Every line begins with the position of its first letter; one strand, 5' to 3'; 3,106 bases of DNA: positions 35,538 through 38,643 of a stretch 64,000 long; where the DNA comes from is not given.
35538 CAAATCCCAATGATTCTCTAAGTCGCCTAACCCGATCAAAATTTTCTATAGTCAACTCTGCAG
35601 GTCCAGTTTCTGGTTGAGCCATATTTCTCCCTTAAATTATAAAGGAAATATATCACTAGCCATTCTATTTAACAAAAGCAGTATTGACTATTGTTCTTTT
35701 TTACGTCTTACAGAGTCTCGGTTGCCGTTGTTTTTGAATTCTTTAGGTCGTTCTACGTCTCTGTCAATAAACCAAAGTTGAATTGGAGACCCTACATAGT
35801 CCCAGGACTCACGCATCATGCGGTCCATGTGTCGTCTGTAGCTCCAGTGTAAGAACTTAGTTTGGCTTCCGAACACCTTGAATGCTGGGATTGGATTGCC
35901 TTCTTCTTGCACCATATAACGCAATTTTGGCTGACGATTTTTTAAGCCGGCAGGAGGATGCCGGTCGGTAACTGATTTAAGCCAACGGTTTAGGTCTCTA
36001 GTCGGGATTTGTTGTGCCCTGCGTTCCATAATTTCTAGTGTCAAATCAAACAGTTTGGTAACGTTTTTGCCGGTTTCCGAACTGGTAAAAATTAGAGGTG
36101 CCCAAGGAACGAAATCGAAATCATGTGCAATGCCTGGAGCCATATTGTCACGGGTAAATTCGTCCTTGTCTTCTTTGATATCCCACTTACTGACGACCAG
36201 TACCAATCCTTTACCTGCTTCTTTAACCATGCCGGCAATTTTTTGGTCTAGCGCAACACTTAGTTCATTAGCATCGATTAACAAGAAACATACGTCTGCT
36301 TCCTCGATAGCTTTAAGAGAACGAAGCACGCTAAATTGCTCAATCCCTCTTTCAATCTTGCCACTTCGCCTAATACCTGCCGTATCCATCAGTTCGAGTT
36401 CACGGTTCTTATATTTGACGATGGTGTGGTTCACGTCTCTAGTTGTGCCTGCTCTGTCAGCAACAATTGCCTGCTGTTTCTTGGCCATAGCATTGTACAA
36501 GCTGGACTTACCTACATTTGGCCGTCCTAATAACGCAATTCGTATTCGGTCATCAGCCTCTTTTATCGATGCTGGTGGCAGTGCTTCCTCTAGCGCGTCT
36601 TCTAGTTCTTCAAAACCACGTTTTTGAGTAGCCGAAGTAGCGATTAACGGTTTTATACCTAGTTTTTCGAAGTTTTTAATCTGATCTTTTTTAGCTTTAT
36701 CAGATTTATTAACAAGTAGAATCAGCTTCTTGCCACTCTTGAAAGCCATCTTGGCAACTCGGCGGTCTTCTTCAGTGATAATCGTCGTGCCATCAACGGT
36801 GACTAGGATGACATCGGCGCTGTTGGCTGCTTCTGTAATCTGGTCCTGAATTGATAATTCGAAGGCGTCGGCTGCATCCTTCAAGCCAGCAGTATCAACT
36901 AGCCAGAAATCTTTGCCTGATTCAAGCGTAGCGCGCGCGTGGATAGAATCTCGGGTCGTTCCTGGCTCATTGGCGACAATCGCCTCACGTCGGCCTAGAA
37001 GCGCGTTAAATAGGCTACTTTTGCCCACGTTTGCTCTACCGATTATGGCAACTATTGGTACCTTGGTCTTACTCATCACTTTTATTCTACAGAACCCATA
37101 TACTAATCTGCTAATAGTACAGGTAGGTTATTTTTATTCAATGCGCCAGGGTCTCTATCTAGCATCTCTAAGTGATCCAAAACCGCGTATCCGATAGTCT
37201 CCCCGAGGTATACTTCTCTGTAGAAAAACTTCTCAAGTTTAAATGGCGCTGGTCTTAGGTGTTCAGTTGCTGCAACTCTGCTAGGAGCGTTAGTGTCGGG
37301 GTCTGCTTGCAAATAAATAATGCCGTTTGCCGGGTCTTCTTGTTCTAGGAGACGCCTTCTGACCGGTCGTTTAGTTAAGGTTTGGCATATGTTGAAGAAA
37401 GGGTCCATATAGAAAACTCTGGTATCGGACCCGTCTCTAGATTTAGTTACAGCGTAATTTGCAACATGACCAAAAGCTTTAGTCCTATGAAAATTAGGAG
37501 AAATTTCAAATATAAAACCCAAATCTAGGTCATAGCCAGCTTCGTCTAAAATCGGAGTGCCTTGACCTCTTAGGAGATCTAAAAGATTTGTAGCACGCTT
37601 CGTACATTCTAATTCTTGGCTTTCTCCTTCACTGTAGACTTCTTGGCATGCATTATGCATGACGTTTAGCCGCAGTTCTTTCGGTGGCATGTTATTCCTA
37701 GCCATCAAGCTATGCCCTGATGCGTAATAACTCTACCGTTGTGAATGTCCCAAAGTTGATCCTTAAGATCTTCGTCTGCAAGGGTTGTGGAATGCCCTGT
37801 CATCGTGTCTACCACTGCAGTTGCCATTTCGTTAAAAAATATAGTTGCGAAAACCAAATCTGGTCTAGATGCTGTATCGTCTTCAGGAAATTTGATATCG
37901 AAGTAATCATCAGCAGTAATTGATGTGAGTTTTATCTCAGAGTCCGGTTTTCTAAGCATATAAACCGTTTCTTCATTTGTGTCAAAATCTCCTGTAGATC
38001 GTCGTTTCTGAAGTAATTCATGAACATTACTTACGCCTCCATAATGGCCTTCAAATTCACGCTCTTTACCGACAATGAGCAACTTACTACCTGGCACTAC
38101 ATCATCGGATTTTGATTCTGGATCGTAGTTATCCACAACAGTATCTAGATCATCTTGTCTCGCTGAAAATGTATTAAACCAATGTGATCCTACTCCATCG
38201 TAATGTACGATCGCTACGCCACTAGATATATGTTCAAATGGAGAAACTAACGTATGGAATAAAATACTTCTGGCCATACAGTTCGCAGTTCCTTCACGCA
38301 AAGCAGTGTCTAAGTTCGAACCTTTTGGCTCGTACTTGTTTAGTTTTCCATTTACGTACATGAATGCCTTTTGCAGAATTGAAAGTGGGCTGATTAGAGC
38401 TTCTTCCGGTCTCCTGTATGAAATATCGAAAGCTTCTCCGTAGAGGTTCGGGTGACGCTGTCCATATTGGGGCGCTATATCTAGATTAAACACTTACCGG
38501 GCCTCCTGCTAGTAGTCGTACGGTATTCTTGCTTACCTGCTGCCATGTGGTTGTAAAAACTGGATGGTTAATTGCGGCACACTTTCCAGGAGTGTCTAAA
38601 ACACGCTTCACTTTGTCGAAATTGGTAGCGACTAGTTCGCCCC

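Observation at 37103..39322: Translationally coupled three-gene cassette of unknown proteins with enzyme-like motifs, upstream of der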

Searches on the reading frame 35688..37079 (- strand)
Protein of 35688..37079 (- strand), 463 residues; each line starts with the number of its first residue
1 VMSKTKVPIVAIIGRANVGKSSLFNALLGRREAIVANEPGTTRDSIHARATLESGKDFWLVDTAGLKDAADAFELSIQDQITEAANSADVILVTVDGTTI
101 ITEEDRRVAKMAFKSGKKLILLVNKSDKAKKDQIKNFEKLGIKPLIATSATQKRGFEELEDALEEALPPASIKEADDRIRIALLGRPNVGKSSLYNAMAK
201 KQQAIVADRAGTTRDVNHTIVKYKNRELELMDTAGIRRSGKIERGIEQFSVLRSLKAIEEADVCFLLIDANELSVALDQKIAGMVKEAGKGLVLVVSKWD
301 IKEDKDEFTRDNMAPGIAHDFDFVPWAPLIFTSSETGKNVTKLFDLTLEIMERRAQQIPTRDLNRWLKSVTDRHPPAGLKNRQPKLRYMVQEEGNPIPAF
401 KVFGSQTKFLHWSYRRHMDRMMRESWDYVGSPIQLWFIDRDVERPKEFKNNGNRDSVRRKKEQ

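Call 23: find_related_loci(query=window:35688-37079:-, collection=genome_contigs, flank=6000)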
Query window:35688-37079:- (463 aa) in genome_contigs; peptide patterns used: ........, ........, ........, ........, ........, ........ (x = any residue, [..] = any of these).
76 stretches matched a pattern; 25 encode a relative of the query (tblastn E <= 1e-3); 25 distinct loci.
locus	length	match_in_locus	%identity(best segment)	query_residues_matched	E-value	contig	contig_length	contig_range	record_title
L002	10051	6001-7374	79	2-461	0e+0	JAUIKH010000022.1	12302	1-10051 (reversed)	MAG: bacterium isolate Co_bin.354 NODE_28668_length_12302_cov_1.132731, whole genome shotgun sequence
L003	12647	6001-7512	74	1-463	0e+0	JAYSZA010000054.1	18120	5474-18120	MAG: Candidatus Saccharibacteria bacterium isolate GFS_13516 GFS_13516_53, whole genome shotgun sequence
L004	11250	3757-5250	72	1-462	0e+0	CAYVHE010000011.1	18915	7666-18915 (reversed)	MAG TPA_asm: uncultured Candidatus Saccharibacteria bacterium isolate SRP216583_co1_158 genome assembly, contig: NODE_23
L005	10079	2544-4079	70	2-461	0e+0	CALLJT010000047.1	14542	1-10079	MAG: Candidatus Saccharimonadia bacterium isolate L1_Bin_Bin_167_sub_1 genome assembly, contig: c_000000205368, whole ge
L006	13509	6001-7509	73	1-463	0e+0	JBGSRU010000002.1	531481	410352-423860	MAG: Candidatus Saccharimonadales bacterium isolate JTS-AC366 k141_2960951, whole genome shotgun sequence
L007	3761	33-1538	69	1-463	0e+0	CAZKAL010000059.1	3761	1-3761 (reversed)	MAG TPA_asm: uncultured Candidatus Saccharibacteria bacterium isolate binchicken_co275_58 genome assembly, contig: NODE_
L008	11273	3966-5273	70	6-439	0e+0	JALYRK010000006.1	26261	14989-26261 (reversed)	MAG: bacterium isolate MDV bin87 SD1454_NODE_280_length_26261_cov_8.029387, whole genome shotgun sequence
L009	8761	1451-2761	70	5-439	0e+0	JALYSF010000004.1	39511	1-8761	MAG: bacterium isolate MDV bin108 SD1456_NODE_174_length_39511_cov_1.190814, whole genome shotgun sequence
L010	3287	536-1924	64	1-461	0e+0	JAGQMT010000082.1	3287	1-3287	MAG: Candidatus Saccharibacteria bacterium isolate HKST-UBA49 NODE_82_length_3287_cov_3.083801, whole genome shotgun seq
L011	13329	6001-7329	65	1-446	0e+0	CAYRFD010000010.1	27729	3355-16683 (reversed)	MAG TPA_asm: uncultured Candidatus Saccharibacteria bacterium isolate SRP286056_co1_467 genome assembly, contig: NODE_19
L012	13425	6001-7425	59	2-446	0e+0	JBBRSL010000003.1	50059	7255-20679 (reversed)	MAG: Candidatus Saccharimonadales bacterium isolate La2_metabat2.071 La2_metabat2.071_K_1690225L50059_cov_12.0000, whole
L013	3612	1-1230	64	10-440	0e+0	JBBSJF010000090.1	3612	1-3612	MAG: Candidatus Saccharimonadales bacterium isolate LS4_maxbin2.071 LS4_maxbin2.071_K_2374121_L_3612_cov_10.0000, whole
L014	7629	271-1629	67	2-442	0e+0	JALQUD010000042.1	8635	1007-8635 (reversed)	MAG: Candidatus Saccharimonadia bacterium isolate DFJ.1 NODE_42_length_8635_cov_4.130287, whole genome shotgun sequence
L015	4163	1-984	69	10-462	2e-152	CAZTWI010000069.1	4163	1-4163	MAG TPA_asm: uncultured Candidatus Saccharibacteria bacterium isolate SRP344714_co2_155 genome assembly, contig: NODE_54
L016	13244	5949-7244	41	3-435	9e-98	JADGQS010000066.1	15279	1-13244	MAG: Gemmatimonadaceae bacterium isolate Chersky.15_25 contig-100_2069, whole genome shotgun sequence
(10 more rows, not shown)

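Call 61: search_protein_families(library=pfam, proteins=[L006:5138-5740:+, L011:4173-4964:+, L012:4787-5635:-], max_evalue=5)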
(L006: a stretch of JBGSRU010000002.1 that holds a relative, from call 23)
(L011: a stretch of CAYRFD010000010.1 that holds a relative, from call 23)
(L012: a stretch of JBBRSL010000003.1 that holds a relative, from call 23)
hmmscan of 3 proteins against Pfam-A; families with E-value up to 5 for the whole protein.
L006:5138-5740:+ (200 aa): 0 families

L011:4173-4964:+ (263 aa): 0 families

L012:4787-5635:- (282 aa): 0 families

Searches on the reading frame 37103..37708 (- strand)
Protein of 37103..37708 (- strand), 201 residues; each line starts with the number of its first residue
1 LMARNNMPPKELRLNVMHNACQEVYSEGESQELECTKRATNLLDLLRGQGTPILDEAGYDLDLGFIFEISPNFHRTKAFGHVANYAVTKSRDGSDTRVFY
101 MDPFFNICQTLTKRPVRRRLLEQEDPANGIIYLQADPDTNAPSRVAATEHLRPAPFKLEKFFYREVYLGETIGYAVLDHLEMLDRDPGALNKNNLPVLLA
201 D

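Call 3: search_protein_families(library=pfam, proteins=[window:37103-37708:-], max_evalue=1)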
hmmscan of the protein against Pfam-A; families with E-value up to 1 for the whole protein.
window:37103-37708:- (201 aa): 0 families

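Call 4: search_protein_families(library=ncbifam, proteins=[window:37103-37708:-], max_evalue=1)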
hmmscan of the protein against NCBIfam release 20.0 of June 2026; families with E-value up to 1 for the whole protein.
window:37103-37708:- (201 aa): 0 families

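Call 5: search_protein_families(library=phrogs, proteins=[window:37103-37708:-], max_evalue=1)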
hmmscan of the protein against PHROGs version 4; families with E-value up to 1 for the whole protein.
window:37103-37708:- (201 aa): 0 families

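Call 6: search_protein_families(library=padloc, proteins=[window:37103-37708:-], max_evalue=1)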
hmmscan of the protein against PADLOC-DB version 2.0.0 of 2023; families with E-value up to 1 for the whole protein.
window:37103-37708:- (201 aa): 0 families

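Call 12: find_homologous_proteins(query=window:37103-37708:-, max_evalue=0.001)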
Query window:37103-37708:- (201 aa): 1 proteins with E <= 0.001 among 253 candidates.
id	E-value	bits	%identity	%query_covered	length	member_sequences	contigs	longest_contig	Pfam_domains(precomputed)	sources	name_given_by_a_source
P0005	1.0e-131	455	100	100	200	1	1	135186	-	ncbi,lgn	-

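Call 21: search_solved_structures(query=window:37103-37708:-, max_evalue=10, show_alignments=2)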
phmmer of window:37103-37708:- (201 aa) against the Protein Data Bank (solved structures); distinct sequences matched with E-value up to 10: 0.

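Call 36: find_related_loci(query=window:37103-37708:-, collection=viral_contigs, flank=6000)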
Query window:37103-37708:- (201 aa) in viral_contigs; peptide patterns used: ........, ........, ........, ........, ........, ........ (x = any residue, [..] = any of these).
6 stretches matched a pattern, but none encodes a relative of the query by tblastn (E <= 1e-3).

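Call 81: search_dna_similar(query=window:37103-37708:-, collection=phages, mode=protein, max_evalue=1, max_rows=5)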
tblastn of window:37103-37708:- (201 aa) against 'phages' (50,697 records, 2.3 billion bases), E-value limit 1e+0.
No match.

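Call 82: search_dna_similar(query=window:37103-37708:-, collection=plasmids, mode=protein, max_evalue=1, max_rows=5)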
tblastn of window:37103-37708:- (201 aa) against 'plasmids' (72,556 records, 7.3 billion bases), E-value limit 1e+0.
No match.

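Call 98: find_encoding_contigs(protein=P0005, flank=4000, max_places=4)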
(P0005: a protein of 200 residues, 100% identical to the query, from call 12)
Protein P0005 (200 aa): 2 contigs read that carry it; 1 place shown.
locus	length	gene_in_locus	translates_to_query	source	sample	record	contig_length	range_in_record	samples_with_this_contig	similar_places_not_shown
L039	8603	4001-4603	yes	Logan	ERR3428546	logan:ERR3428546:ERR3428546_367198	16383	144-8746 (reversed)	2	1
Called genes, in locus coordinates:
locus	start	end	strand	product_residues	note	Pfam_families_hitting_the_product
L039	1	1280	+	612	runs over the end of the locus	-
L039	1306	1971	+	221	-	PF00849:PseudoU_synth_2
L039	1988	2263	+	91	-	-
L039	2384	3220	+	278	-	-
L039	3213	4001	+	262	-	-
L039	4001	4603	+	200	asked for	-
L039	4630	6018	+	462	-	PF00009:GTP_EFTU (weak), PF01926:MMR_HSR1, PF02421:FeoB_N, PF04548:AIG1 (weak), PF03193:RsgA_GTPase (weak), PF01926:MMR_HSR1, PF02421:FeoB_N, PF14714:KH_dom-like, +4 more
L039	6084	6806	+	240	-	-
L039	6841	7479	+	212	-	PF01195:Pept_tRNA_hydro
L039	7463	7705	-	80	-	-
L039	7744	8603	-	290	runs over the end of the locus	-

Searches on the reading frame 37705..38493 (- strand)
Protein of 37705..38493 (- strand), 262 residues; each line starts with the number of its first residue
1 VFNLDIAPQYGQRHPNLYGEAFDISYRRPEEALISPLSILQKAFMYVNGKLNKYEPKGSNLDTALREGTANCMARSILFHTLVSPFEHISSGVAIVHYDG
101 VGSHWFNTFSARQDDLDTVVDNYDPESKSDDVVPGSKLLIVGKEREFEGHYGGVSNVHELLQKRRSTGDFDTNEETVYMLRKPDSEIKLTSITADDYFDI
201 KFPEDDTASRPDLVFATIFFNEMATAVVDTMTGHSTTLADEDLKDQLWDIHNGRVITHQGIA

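Call 3: search_protein_families(library=pfam, proteins=[window:37705-38493:-], max_evalue=1)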
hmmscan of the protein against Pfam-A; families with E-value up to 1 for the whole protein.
window:37705-38493:- (262 aa): 0 families

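Call 4: search_protein_families(library=ncbifam, proteins=[window:37705-38493:-], max_evalue=1)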
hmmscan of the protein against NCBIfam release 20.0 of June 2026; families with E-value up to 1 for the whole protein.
window:37705-38493:- (262 aa): 0 families

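Call 5: search_protein_families(library=phrogs, proteins=[window:37705-38493:-], max_evalue=1)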
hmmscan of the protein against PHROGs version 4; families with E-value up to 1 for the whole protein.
window:37705-38493:- (262 aa): 0 families

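Call 6: search_protein_families(library=padloc, proteins=[window:37705-38493:-], max_evalue=1)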
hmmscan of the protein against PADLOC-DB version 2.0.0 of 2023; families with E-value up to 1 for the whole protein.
window:37705-38493:- (262 aa): 0 families

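Call 11: find_homologous_proteins(query=window:37705-38493:-, max_evalue=0.001)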
Query window:37705-38493:- (262 aa): 2 proteins with E <= 0.001 among 445 candidates.
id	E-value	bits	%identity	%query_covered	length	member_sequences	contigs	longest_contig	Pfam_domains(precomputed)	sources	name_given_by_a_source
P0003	9.8e-175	597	100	100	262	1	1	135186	-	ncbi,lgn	-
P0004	1.6e-44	170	40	97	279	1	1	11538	-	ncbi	-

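Call 14: find_encoding_contigs(protein=P0003, flank=10000)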
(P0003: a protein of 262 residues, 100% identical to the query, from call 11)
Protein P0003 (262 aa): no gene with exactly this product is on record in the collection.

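Call 20: search_solved_structures(query=A2, max_evalue=10, show_alignments=2)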
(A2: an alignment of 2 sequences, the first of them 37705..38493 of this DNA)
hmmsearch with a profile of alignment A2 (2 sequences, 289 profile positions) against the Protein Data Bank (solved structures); distinct sequences matched with E-value up to 10: 0.

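Call 26: predict_structure(alignment_id=A2)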
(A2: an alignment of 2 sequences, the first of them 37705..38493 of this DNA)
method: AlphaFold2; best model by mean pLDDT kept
length: 262 residues; sequences in the alignment: 2
mean_pLDDT: 31.8   pTM: 0.22
mean pLDDT of the five models: 31.8, 30.8, 29.6, 29.1, 28.6
residues with pLDDT >= 90: 0; 70-90: 0; 50-70: 0; < 50: 262
segments of 3 or more residues with pLDDT < 50: 1-262
pLDDT, mean of each block of 10 residues (from residue 1): 25 28 31 36 42 36 34 31 27 25 24 25 32 37 32 34 37 41 37 32 35 39 24 25 34 27 21
secondary structure, 60 per line:
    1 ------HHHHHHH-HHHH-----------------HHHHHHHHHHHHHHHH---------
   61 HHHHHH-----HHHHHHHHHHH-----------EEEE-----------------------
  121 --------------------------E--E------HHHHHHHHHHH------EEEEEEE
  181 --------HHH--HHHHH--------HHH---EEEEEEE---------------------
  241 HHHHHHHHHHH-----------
elements in order: H7-13 H15-18 H36-51 H61-66 H72-82 E94-97 H157-167 E174-180 H194-198 E213-219 H241-251

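Call 34: find_related_loci(query=A2, collection=metagenome_contigs, flank=6000)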
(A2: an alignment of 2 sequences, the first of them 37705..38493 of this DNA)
Query A2 (262 aa) in metagenome_contigs; peptide patterns used: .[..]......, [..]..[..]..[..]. (x = any residue, [..] = any of these).
230 stretches matched a pattern, but none encodes a relative of the query by tblastn (E <= 1e-3).

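Call 61: search_protein_families(library=pfam, proteins=[P0004], max_evalue=5)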
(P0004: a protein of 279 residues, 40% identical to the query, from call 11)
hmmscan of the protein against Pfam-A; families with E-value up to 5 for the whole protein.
P0004 (279 aa): 0 families

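Call 80: search_solved_structures(query=A4, max_evalue=10, show_alignments=3)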
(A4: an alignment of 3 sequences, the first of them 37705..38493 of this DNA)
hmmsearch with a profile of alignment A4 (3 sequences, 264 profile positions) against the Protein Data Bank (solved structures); distinct sequences matched with E-value up to 10: 0.
